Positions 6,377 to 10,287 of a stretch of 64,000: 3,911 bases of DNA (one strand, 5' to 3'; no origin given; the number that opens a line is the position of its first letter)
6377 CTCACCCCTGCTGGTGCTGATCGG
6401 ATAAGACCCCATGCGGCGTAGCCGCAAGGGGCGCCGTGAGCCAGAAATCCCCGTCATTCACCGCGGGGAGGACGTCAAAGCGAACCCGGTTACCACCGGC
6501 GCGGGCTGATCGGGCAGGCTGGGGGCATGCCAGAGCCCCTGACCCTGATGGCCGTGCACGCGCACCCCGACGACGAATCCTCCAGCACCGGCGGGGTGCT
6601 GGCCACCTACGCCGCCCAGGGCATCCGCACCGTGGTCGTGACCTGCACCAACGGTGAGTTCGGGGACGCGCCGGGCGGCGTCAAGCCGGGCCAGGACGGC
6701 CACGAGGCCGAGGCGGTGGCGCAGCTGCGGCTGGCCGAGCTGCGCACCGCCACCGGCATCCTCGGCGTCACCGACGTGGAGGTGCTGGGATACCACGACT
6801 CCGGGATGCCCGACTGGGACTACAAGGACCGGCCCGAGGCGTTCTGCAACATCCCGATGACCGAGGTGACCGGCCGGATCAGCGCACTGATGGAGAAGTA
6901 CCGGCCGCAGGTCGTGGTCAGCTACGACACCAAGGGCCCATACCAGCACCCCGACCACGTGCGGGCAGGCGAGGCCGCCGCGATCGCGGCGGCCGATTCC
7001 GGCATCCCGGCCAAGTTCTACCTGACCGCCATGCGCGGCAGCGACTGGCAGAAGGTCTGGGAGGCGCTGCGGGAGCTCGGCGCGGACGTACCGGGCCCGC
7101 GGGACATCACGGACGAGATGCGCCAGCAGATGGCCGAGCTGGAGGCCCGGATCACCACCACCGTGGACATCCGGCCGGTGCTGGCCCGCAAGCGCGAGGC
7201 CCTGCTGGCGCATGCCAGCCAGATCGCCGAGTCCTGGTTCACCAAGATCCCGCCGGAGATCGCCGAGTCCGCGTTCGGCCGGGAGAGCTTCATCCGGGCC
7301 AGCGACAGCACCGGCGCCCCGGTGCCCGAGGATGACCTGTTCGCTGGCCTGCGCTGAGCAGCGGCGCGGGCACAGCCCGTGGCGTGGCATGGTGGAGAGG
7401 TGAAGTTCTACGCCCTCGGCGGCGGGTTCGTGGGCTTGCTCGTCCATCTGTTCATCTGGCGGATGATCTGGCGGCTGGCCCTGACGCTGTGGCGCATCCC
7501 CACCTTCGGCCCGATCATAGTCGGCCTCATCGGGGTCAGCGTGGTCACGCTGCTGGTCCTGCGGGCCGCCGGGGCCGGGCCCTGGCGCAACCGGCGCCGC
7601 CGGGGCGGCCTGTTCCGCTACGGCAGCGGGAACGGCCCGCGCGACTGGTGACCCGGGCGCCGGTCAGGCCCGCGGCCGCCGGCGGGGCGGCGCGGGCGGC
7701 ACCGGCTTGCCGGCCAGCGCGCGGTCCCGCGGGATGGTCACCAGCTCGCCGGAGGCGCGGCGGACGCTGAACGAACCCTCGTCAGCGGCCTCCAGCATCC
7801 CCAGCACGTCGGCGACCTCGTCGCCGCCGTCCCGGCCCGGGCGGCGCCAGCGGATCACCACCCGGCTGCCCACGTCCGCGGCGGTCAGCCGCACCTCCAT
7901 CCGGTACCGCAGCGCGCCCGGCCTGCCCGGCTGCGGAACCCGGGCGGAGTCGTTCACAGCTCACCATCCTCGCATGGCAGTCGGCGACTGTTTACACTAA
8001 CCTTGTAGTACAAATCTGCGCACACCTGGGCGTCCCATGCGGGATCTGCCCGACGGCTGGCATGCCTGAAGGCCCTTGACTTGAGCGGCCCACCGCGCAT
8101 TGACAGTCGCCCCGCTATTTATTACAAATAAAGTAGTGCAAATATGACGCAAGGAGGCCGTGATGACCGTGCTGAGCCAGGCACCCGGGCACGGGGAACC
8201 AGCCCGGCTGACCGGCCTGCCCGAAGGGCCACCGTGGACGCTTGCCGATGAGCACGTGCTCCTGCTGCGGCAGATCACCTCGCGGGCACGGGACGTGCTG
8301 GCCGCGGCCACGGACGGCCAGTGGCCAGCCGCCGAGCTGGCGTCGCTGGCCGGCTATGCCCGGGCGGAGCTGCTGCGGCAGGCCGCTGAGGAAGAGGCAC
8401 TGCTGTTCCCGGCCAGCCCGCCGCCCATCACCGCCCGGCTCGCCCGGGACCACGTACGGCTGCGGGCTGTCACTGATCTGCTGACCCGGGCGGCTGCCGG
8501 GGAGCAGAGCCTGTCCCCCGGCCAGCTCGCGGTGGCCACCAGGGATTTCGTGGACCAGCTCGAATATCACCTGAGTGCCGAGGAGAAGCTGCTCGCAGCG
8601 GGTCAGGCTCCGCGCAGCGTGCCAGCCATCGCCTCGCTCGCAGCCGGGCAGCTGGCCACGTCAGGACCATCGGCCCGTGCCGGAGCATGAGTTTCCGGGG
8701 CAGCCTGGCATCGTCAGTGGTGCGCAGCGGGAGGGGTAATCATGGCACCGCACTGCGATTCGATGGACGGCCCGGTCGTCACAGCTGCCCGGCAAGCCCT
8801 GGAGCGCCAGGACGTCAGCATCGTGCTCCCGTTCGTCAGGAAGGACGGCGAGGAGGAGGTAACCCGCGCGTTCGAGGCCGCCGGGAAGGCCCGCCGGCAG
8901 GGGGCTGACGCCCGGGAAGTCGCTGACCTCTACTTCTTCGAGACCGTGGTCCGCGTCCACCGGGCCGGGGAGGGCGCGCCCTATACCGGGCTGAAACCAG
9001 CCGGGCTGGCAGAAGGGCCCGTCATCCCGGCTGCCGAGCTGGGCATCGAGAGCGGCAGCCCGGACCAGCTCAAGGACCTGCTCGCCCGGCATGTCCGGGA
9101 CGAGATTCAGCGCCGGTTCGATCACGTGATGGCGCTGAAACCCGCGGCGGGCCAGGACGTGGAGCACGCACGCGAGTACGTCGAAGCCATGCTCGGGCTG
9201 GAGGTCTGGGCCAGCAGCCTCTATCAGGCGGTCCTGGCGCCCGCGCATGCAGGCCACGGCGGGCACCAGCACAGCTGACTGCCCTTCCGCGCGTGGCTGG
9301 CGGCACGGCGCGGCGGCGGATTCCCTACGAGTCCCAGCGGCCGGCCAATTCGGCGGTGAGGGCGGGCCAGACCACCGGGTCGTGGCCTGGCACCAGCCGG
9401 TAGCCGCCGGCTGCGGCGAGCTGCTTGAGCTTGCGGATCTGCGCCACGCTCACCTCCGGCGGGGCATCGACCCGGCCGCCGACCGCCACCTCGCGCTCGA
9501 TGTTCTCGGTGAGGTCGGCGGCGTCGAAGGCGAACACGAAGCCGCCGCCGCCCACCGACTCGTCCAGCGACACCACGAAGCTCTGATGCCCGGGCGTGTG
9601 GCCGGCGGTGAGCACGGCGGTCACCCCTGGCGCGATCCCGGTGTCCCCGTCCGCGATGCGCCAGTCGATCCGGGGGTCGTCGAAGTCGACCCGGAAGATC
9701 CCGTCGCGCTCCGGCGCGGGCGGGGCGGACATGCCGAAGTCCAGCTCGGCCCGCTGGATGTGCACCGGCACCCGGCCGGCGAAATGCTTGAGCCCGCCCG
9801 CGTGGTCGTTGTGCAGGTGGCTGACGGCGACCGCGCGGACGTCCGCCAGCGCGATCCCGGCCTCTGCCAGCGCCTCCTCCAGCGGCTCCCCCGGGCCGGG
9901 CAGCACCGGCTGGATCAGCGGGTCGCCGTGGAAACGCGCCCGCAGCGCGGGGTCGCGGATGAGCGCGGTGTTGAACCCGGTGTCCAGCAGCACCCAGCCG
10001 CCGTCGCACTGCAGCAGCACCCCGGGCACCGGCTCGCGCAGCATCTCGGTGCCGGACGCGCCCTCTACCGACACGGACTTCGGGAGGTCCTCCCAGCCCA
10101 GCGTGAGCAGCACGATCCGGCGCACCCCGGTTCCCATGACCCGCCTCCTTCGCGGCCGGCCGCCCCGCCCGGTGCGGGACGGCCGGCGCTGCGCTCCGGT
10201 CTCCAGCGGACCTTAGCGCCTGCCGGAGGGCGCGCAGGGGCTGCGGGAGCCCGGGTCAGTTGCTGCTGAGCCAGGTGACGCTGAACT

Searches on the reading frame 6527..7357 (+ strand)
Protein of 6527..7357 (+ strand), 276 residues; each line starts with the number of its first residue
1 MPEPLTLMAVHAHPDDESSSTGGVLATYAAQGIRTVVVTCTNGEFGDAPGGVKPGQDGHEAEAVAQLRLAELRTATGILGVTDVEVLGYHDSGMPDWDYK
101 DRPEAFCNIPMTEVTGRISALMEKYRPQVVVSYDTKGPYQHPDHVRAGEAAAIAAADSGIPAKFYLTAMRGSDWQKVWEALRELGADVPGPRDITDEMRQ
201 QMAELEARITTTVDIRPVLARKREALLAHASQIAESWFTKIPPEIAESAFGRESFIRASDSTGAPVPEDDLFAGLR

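Call 11: search_protein_families(library=pfam, proteins=[window:6527-7357:+], max_evalue=0.001)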
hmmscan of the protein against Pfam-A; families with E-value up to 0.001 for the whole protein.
window:6527-7357:+ (276 aa): 1 family
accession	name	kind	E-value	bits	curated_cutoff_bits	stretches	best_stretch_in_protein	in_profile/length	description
PF02585.22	PIG-L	-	3.4e-29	102.4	28.2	1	8-153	1-127/129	GlcNAc-PI de-N-acetylase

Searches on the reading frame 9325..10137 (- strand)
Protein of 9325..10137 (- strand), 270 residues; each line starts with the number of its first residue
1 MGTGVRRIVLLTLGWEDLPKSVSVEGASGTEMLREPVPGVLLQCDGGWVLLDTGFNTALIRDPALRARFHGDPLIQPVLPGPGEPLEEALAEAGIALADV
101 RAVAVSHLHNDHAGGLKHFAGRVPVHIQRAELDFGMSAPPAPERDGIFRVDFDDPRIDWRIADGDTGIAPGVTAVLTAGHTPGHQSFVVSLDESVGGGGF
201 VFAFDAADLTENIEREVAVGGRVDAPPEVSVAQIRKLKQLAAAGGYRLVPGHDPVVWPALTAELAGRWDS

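Call 11: search_protein_families(library=pfam, proteins=[window:9325-10137:-], max_evalue=0.001)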
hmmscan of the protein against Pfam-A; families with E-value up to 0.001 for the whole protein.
window:9325-10137:- (270 aa): 2 families
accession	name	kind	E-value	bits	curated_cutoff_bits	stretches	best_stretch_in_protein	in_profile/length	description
PF00753.33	Lactamase_B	-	6.7e-18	65.8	22.7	1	40-252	9-196/196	Metallo-beta-lactamase superfamily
PF12706.13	Lactamase_B_2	-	0.00083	19.5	27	0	48-122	2-53/200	Beta-lactamase superfamily domain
